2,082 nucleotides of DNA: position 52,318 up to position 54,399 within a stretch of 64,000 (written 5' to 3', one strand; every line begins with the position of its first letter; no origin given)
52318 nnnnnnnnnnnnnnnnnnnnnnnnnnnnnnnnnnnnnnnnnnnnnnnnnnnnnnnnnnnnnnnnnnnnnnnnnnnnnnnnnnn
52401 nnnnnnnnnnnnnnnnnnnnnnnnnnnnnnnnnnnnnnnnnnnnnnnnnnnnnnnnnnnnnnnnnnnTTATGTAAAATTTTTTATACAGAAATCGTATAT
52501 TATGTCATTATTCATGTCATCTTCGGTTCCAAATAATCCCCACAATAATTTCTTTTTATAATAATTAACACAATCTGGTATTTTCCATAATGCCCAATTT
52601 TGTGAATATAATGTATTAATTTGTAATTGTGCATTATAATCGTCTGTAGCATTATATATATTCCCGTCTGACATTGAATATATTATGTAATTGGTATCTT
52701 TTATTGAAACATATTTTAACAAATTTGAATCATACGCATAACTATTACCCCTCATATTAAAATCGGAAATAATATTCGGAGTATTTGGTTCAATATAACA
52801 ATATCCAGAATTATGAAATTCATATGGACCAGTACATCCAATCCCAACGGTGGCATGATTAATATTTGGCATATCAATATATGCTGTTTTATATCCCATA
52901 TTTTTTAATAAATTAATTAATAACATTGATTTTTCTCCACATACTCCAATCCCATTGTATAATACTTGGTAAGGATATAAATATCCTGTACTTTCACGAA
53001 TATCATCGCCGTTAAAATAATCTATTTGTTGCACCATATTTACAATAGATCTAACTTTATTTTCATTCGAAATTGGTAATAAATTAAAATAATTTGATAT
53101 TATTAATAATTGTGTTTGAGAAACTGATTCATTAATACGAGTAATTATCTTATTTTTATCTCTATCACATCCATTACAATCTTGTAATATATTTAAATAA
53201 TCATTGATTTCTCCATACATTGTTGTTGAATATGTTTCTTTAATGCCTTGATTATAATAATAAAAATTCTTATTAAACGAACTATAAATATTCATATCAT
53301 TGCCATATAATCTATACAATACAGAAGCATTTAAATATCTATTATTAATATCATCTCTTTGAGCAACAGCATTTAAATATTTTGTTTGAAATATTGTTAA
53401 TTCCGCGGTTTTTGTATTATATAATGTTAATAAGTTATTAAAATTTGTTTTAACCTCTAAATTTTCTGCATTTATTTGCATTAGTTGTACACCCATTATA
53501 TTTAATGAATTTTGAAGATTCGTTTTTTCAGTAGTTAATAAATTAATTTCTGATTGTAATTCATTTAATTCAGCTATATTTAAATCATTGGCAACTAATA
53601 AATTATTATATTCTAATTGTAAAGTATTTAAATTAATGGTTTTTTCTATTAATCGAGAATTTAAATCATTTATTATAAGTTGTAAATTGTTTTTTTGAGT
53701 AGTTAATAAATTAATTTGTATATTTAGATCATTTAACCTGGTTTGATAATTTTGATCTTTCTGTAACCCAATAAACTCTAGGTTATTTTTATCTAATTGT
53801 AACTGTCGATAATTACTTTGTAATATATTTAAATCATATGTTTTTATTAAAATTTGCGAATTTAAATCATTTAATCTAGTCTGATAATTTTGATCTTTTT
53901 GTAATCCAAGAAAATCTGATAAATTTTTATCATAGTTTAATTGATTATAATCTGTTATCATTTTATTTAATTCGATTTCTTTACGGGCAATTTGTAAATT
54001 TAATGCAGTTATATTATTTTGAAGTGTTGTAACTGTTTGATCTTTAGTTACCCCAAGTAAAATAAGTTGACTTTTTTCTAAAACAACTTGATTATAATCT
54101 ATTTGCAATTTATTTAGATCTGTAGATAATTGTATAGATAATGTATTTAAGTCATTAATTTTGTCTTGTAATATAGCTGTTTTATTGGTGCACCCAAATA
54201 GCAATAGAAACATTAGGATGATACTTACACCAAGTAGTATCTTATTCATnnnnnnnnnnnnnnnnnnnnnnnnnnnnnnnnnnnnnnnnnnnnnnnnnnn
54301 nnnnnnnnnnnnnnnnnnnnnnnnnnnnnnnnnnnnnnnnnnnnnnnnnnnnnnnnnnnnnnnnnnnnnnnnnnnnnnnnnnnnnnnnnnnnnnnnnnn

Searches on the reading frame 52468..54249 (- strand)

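Call 9: search_protein_families(library=pfam, proteins=[window:52468-54249:-], max_evalue=0.001)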
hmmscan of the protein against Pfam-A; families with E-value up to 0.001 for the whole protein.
window:52468-54249:- (593 aa): 0 families

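Call 22: search_protein_families(library=ncbifam, proteins=[window:52468-54249:-], max_evalue=0.001)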
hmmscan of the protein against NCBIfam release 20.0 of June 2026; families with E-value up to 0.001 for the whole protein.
window:52468-54249:- (593 aa): 1 family
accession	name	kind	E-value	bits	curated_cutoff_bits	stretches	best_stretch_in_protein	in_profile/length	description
TIGR02168.1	SMC_prok_B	equivalog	0.00015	19.7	567.35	1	61-340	229-514/1181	chromosome segregation protein SMC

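Call 37: search_protein_families(library=phrogs, proteins=[window:52468-54249:-], max_evalue=0.001)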
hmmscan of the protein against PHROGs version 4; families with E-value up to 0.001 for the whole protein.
window:52468-54249:- (593 aa): 0 families
